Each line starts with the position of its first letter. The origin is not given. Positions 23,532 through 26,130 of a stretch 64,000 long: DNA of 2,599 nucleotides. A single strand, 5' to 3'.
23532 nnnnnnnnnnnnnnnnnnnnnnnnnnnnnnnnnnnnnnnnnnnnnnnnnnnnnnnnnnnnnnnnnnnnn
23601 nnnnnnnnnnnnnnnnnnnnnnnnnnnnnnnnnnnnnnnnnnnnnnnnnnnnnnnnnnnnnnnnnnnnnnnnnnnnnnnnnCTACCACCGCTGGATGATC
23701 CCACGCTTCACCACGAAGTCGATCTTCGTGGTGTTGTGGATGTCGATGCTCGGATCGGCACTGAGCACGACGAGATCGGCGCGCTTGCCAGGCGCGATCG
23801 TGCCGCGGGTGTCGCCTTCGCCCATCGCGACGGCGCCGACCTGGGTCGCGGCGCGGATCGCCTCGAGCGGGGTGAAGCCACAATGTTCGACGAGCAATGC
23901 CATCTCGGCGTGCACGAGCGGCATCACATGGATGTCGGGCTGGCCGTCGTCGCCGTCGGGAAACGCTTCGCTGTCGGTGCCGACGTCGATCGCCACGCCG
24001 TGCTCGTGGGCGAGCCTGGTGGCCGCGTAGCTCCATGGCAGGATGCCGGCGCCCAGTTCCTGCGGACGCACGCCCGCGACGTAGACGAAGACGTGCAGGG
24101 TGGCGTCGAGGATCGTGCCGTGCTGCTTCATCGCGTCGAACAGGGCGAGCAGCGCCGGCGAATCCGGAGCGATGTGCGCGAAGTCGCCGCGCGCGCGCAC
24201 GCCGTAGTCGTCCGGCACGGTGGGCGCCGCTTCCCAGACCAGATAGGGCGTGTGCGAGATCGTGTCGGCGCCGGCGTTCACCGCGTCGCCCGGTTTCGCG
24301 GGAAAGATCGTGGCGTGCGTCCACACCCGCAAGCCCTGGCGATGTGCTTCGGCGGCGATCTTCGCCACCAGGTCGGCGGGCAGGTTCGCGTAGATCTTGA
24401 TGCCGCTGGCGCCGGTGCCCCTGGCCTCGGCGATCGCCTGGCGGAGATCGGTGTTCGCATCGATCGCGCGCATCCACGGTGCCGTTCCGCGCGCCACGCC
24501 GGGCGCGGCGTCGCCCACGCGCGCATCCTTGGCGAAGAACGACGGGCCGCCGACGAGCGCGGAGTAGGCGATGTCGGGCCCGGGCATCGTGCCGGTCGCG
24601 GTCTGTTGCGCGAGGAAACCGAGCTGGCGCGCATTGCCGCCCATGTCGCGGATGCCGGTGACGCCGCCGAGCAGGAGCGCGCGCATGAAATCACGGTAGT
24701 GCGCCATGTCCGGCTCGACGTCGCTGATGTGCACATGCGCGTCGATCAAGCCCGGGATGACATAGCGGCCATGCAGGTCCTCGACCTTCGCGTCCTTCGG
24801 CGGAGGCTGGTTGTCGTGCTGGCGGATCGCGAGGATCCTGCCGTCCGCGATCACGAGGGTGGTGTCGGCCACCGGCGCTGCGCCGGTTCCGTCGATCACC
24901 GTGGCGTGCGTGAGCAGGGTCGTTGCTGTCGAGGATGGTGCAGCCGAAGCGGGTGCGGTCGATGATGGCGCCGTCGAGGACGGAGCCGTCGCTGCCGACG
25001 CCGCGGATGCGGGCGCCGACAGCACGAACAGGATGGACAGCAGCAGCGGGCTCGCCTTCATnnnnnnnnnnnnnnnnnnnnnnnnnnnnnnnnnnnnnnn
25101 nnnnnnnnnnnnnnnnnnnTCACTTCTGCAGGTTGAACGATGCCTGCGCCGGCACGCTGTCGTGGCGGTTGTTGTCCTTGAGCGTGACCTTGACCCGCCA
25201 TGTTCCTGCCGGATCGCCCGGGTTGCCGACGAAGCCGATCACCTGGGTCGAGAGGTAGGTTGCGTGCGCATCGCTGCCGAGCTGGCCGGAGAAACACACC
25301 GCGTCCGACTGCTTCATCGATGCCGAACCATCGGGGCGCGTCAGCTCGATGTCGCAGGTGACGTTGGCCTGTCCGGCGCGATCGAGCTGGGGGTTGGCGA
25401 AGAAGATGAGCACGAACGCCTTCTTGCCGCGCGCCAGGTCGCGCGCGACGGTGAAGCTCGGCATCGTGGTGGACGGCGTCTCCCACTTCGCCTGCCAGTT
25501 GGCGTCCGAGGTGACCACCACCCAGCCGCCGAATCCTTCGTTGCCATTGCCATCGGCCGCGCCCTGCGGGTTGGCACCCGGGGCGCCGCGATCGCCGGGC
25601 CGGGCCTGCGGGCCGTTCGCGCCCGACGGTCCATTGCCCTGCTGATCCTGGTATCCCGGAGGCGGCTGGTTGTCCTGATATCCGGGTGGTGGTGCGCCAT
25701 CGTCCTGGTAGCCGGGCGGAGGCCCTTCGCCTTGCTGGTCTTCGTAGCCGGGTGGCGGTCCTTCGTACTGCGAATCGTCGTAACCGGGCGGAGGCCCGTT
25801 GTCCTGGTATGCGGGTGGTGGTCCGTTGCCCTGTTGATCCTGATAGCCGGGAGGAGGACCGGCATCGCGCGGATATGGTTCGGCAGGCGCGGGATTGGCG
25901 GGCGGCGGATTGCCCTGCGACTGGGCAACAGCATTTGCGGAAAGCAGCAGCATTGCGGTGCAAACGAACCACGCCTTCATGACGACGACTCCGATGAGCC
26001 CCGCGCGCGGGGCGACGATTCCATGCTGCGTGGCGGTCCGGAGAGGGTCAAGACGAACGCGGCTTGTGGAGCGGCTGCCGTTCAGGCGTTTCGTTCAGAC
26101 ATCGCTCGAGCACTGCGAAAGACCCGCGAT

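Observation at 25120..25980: Secreted protein with seven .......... decapeptide repeats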

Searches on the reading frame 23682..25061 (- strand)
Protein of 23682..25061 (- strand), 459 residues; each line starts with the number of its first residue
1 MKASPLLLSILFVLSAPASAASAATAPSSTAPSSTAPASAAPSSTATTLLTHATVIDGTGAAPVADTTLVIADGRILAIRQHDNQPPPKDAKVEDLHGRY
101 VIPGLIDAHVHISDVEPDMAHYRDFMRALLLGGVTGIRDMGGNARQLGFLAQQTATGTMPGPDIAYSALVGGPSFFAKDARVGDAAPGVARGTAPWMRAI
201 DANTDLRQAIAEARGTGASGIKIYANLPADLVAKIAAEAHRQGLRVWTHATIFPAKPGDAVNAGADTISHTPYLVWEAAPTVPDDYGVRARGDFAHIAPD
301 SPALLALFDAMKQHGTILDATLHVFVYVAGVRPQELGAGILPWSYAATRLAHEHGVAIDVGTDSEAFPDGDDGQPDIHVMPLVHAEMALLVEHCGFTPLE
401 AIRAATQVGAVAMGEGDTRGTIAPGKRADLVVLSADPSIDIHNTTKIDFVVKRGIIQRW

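Call 4: search_protein_families(library=pfam, proteins=[window:23682-25061:-], max_evalue=1)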
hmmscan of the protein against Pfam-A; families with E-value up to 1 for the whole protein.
window:23682-25061:- (459 aa): 3 families
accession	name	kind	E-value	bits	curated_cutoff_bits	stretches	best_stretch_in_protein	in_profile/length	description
PF01979.26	Amidohydro_1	-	3.8e-24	86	25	1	100-454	1-338/345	Amidohydrolase family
PF07969.17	Amidohydro_3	-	6.9e-15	55.9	29.7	2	331-437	343-448/472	Amidohydrolase family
PF23379.1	DUF7096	-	0.11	12.8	27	1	2-44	3-47/208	Domain of unknown function (DUF7096)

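Call 5: search_protein_families(library=ncbifam, proteins=[window:23682-25061:-], max_evalue=1)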
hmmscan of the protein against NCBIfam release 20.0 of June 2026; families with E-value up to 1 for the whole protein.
window:23682-25061:- (459 aa): 69 families (the best 25 are shown)
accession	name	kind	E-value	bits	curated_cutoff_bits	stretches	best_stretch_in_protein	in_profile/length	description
NF051886.1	XaaProDiPepCaul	equivalog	7.4e-31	107.6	500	2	349-457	301-397/398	Xaa-Pro dipeptidase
TIGR01224.1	hutI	equivalog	7.6e-19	67.8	298.15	2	345-444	272-362/377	imidazolonepropionase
TIGR03178.1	allantoinase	equivalog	1.3e-13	50.6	357.85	1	51-143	5-92/441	allantoinase AllB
NF011989.0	PRK15446.2-5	equivalog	1.6e-12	46.9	565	2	47-111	3-62/385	alpha-D-ribose 1-methylphosphonate 5-triphosphate diphosphatase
TIGR02318.1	phosphono_phnM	equivalog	1.8e-12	46.9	390.55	2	64-111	13-56/376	phosphonate metabolism protein PhnM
NF006056.0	PRK08204.1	subfamily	3.7e-12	45.7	391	2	47-112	4-67/449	hypothetical protein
NF005557.0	PRK07228.1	equivalog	2.8e-11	42.8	522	2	48-112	3-65/445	5'-deoxyadenosine deaminase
NF006689.0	PRK09237.1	equivalog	2.9e-11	42.6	371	1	47-143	4-95/383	amidohydrolase/deacetylase family metallohydrolase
TIGR02967.1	guan_deamin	equivalog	3.2e-11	42.9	375.4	2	65-116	5-58/401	guanine deaminase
NF006679.0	PRK09228.1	subfamily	5e-11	42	351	2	64-115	29-82/433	guanine deaminase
TIGR00221.1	nagA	equivalog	3.5e-10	39.4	225.65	2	390-439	323-372/380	N-acetylglucosamine-6-phosphate deacetylase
NF006055.0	PRK08203.1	equivalog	5.2e-10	38.4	532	2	47-112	5-71/455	8-oxoguanine deaminase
NF006681.0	PRK09229.1-2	equivalog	8.1e-10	38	362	2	334-436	298-389/451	formimidoylglutamate deiminase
NF006549.0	PRK09045.1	equivalog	1.1e-09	37.4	540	2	352-434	299-379/444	TRZ/ATZ family hydrolase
NF004636.0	PRK05985.1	subfamily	1.5e-09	37.1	408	2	64-113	15-62/398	amidohydrolase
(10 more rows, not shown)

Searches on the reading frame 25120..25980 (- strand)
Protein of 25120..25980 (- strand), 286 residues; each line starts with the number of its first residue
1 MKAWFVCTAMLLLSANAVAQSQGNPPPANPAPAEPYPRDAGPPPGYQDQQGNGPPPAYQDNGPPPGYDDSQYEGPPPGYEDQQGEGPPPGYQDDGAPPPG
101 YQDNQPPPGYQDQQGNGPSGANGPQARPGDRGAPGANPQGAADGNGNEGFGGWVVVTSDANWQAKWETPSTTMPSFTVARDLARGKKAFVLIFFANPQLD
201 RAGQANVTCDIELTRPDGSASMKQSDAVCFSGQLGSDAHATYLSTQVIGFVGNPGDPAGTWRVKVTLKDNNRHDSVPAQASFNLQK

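Call 4: search_protein_families(library=pfam, proteins=[window:25120-25980:-], max_evalue=1)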
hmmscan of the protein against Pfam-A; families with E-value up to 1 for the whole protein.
window:25120-25980:- (286 aa): 0 families

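Call 5: search_protein_families(library=ncbifam, proteins=[window:25120-25980:-], max_evalue=1)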
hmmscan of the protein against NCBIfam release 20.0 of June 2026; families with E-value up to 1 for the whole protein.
window:25120-25980:- (286 aa): 0 families

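Call 8: find_homologous_proteins(query=window:25123-25980:-)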
Query window:25123-25980:- (286 aa): 37 proteins with E <= 0.001 among 8000 candidates.
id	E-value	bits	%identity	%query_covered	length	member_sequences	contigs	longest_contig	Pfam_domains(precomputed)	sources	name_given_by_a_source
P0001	4.3e-191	652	100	100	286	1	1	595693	-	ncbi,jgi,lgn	ncbi:MAG TPA: hypothetical protein VGH80_12790 [Xanthomonadaceae bacterium]|jgi:hypothetical protein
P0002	7.8e-121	421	61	100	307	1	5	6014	-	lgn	-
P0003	3.5e-106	373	63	95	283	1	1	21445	-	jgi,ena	jgi:hypothetical protein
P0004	3.4e-95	337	58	100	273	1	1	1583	-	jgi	jgi:hypothetical protein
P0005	3.0e-69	252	48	100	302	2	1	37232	-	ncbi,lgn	-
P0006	1.2e-55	207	60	52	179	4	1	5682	-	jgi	-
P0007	3.5e-53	199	63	48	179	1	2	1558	-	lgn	-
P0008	1.3e-52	197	53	62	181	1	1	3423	-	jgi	jgi:hypothetical protein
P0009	1.7e-52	197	63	48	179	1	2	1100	-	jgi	jgi:hypothetical protein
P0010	3.2e-52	196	64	48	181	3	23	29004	-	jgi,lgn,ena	jgi:hypothetical protein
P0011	1.0e-51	194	57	55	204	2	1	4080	-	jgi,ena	-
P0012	9.1e-51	191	60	48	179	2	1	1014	-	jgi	jgi:hypothetical protein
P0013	1.3e-50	190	51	62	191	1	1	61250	-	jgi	jgi:hypothetical protein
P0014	9.1e-50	188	59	48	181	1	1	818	-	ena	-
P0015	3.0e-47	179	56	45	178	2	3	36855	-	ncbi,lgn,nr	ncbi:MAG: hypothetical protein P4L83_06085 [Nevskia sp.]|nr:hypothetical protein [Nevskia sp.]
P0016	5.8e-47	179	57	52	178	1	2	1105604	-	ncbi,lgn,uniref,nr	ncbi:hypothetical protein GCM10007862_28810 [Dyella lipolytica]|uniref:Uncharacterized protein n=1 T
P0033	6.5e-35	139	48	48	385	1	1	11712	-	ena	-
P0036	2.1e-5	42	41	36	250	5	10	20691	PF13441.13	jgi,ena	jgi:hypothetical protein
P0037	2.7e-4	38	42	52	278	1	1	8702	-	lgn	-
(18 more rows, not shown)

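Call 15: find_encoding_contigs(protein=P0001, flank=10000, max_places=3)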
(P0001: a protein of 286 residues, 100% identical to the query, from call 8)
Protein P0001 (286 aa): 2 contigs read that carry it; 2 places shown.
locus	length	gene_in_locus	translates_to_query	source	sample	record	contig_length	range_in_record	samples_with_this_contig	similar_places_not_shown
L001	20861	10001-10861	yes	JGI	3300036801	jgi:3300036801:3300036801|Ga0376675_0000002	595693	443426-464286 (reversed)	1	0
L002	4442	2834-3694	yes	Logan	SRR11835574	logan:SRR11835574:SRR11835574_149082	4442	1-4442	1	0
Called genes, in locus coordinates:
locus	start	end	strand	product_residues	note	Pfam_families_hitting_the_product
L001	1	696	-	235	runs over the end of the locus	-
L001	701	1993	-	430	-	PF00355:Rieske, PF00848:Ring_hydroxyl_A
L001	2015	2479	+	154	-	-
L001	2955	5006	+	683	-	PF01145:Band_7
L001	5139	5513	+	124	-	PF04237:YjbR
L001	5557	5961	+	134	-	PF07179:SseB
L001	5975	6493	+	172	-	PF01661:Macro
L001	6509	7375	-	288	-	PF02678:Pirin, PF05726:Pirin_C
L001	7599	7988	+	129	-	PF04237:YjbR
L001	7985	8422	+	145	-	PF00583:Acetyltransf_1, PF13673:Acetyltransf_10, PF14542:Acetyltransf_CG (faint), PF13508:Acetyltransf_7, PF08445:FR47 (weak)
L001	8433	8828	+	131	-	PF14534:DUF4440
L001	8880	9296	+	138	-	-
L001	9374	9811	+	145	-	-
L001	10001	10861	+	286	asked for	-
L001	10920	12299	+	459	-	PF01979:Amidohydro_1, PF07969:Amidohydro_3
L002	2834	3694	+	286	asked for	-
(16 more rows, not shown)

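Call 17: find_encoding_contigs(protein=P0016, flank=6000, max_places=2)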
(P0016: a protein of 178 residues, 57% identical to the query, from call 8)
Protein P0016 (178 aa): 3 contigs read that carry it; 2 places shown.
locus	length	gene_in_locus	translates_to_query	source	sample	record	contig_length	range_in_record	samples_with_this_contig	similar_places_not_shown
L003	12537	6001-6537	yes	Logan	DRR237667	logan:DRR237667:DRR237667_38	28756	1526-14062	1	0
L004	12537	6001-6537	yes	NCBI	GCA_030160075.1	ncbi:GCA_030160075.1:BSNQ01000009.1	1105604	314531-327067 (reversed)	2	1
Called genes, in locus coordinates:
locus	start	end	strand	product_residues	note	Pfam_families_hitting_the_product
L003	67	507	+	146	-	-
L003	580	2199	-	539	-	-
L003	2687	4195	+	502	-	PF00083:Sugar_tr, PF07690:MFS_1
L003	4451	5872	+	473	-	PF12708:Pect-lyase_RHGA_epim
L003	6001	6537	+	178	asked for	-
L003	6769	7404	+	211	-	PF14487:DarT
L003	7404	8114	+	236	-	PF22397:NADAR-DarT1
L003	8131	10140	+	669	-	-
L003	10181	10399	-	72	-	-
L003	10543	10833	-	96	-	-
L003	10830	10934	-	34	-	-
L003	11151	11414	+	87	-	-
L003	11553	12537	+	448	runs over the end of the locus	PF01266:DAO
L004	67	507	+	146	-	-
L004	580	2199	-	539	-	-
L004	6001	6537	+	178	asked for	-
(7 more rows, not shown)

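Call 18: find_encoding_contigs(protein=P0005, flank=6000, max_places=2)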
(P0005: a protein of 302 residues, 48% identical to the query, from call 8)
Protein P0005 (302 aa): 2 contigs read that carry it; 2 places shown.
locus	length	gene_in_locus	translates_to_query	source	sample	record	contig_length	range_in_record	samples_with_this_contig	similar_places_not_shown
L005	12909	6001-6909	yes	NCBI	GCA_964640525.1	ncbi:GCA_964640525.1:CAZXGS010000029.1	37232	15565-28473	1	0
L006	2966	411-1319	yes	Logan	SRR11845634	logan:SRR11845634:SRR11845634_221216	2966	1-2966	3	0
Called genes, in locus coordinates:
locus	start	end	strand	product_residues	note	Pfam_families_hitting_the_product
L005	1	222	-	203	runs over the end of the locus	PF01475:FUR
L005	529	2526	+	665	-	PF00289:Biotin_carb_N, PF02222:ATP-grasp (weak), PF02786:CPSase_L_D2, PF07478:Dala_Dala_lig_C, PF02785:Biotin_carb_C, PF21139:BT_MCC_alpha, PF00364:Biotin_lipoyl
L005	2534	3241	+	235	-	-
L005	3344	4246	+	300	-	PF00682:HMGL-like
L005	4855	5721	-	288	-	PF02678:Pirin, PF05726:Pirin_C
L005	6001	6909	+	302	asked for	-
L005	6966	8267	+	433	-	PF01979:Amidohydro_1, PF07969:Amidohydro_3 (weak)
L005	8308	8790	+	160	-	PF14588:YjgF_endoribonc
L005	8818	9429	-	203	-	PF13649:Methyltransf_25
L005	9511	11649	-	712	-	PF22020:RlmL_1st, PF02926:THUMP, PF13649:Methyltransf_25 (faint), PF01170:UPF0020, PF13847:Methyltransf_31 (faint), PF05175:MTS (faint), PF10672:Methyltrans_SAM, PF03602:Cons_hypoth95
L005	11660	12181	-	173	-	PF12146:Hydrolase_4 (faint)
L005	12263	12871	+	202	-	PF01510:Amidase_2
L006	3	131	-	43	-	?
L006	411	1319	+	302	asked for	-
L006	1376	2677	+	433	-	PF01979:Amidohydro_1, PF07969:Amidohydro_3 (weak)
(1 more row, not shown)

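Call 19: find_encoding_contigs(protein=P0003, flank=6000, max_places=2)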
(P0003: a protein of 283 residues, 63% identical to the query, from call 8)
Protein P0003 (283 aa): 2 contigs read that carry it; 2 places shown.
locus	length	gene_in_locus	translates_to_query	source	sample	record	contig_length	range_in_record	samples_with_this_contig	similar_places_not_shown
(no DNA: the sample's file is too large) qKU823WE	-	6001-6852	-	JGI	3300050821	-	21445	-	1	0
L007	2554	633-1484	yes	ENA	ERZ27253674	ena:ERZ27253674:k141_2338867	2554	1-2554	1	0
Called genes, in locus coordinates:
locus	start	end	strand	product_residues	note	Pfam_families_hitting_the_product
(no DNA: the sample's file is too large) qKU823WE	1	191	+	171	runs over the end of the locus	-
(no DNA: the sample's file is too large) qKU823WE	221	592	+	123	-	PF04237:YjbR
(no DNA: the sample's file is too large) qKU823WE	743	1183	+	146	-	PF01042:Ribonuc_L-PSP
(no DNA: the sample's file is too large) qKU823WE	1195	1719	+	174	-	PF01661:Macro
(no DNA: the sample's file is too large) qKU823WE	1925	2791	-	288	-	PF02678:Pirin, PF05726:Pirin_C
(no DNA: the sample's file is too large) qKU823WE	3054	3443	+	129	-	PF04237:YjbR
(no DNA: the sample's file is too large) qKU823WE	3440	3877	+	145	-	PF13673:Acetyltransf_10, PF00583:Acetyltransf_1, PF13508:Acetyltransf_7, PF08445:FR47 (weak)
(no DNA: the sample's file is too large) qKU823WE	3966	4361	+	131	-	PF14534:DUF4440 (weak)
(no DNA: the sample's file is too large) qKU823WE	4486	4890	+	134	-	PF08570:DUF1761 (weak)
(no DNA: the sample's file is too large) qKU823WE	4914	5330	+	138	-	-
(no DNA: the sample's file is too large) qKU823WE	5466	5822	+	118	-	-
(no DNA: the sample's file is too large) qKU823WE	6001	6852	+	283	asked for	-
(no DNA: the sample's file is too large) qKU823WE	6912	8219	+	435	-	PF01979:Amidohydro_1, PF07969:Amidohydro_3 (weak)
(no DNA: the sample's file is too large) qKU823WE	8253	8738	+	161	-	PF14588:YjgF_endoribonc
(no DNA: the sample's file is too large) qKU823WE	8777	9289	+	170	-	PF13302:Acetyltransf_3, PF00583:Acetyltransf_1, PF08445:FR47 (weak)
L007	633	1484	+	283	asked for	-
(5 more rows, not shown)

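Call 21: find_encoding_contigs(protein=P0010, flank=5000, max_places=4)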
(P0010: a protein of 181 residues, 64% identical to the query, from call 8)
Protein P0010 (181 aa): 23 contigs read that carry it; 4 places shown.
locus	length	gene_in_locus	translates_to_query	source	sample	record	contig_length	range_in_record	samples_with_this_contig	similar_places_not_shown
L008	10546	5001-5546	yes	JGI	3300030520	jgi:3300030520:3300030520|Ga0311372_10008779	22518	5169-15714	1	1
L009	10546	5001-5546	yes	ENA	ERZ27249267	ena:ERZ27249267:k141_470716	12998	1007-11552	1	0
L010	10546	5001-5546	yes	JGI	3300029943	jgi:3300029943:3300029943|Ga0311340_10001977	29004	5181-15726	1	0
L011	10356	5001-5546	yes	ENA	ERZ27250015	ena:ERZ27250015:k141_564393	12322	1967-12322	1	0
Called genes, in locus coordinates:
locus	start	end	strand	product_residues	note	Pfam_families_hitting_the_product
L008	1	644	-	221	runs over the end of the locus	PF01161:PBP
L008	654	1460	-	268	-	PF07730:HisKA_3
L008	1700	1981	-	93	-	-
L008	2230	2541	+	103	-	-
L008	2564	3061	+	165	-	PF04536:TPM_phosphatase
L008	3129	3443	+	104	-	-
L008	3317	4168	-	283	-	PF01828:Peptidase_A4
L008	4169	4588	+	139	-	PF13817:DDE_Tnp_IS66_C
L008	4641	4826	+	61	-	-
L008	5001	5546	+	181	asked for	-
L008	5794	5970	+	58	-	-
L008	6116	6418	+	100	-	-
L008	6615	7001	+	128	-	PF18029:Glyoxalase_6 (weak)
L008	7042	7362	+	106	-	-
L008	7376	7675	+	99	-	-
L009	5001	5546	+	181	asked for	-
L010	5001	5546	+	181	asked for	-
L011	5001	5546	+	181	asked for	-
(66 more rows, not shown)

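Call 22: find_encoding_contigs(protein=P0015, flank=5000, max_places=2)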
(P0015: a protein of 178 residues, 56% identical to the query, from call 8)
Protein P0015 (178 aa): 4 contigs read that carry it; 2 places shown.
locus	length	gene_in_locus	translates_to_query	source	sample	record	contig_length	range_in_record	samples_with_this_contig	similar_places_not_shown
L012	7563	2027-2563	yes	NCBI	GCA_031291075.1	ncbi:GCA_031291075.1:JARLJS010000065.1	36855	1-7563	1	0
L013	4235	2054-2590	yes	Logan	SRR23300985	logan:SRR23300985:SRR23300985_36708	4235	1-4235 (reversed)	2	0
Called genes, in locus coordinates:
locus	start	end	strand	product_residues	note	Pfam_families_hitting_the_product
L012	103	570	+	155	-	-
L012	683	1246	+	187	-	-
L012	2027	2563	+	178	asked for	-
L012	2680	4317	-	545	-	PF00135:COesterase, PF20434:BD-FAE, PF07859:Abhydrolase_3 (weak)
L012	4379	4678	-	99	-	-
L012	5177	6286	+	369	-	PF00355:Rieske, PF19298:KshA_C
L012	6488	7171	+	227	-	PF00857:Isochorismatase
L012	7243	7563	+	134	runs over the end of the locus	PF11533:AtzH-like, PF14534:DUF4440 (weak)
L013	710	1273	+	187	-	-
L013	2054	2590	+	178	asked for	-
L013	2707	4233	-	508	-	?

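Call 31: search_protein_families(library=pfam, proteins=[P0033], max_evalue=0.01)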
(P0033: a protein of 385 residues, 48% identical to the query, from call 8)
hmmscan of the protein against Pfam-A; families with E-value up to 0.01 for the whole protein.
P0033 (385 aa): 0 families

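Call 70: search_protein_families(library=padloc, proteins=[window:25123-25980:-, P0006], max_evalue=0.1)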
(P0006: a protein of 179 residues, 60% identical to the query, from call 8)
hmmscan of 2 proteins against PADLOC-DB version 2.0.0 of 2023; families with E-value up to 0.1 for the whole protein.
window:25123-25980:- (286 aa): 0 families

P0006 (179 aa): 0 families

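Call 71: search_protein_families(library=phrogs, proteins=[window:25123-25980:-, P0006], max_evalue=0.1)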
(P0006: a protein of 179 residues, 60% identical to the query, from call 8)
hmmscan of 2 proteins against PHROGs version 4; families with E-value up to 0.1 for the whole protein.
window:25123-25980:- (286 aa): 0 families

P0006 (179 aa): 0 families

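Call 72: search_protein_families(library=ncbifam, proteins=[P0006, P0016, P0036, P0037], max_evalue=0.1)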
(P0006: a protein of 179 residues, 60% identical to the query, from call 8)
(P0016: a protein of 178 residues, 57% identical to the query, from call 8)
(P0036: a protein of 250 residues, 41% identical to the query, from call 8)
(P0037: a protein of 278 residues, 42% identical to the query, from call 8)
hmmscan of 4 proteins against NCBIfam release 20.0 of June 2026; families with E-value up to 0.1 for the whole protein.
P0006 (179 aa): 0 families

P0016 (178 aa): 0 families

P0036 (250 aa): 4 families
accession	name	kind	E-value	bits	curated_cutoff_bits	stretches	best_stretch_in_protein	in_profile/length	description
NF053611.1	YiaD_Gzip_OmpA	equivalog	2.3e-05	24.2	175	1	126-176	19-69/206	YiaD family glycine zipper/OmpA-like lipoprotein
NF008437.0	PRK11280.1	equivalog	0.003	17.4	99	1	124-180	63-118/179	hypothetical protein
NF041250.1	VI_TagQ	equivalog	0.0055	16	300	1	131-172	60-101/301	type VI secretion system-associated lipoprotein TagQ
TIGR03789.1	pdsO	hypoth_equivalog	0.033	13.8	152.2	1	105-152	27-71/243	sortase-associated OmpA-like protein PdsO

P0037 (278 aa): 1 family
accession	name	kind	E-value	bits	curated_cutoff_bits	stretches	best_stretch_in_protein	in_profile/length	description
NF053611.1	YiaD_Gzip_OmpA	equivalog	0.029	14.1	175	1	144-192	25-73/206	YiaD family glycine zipper/OmpA-like lipoprotein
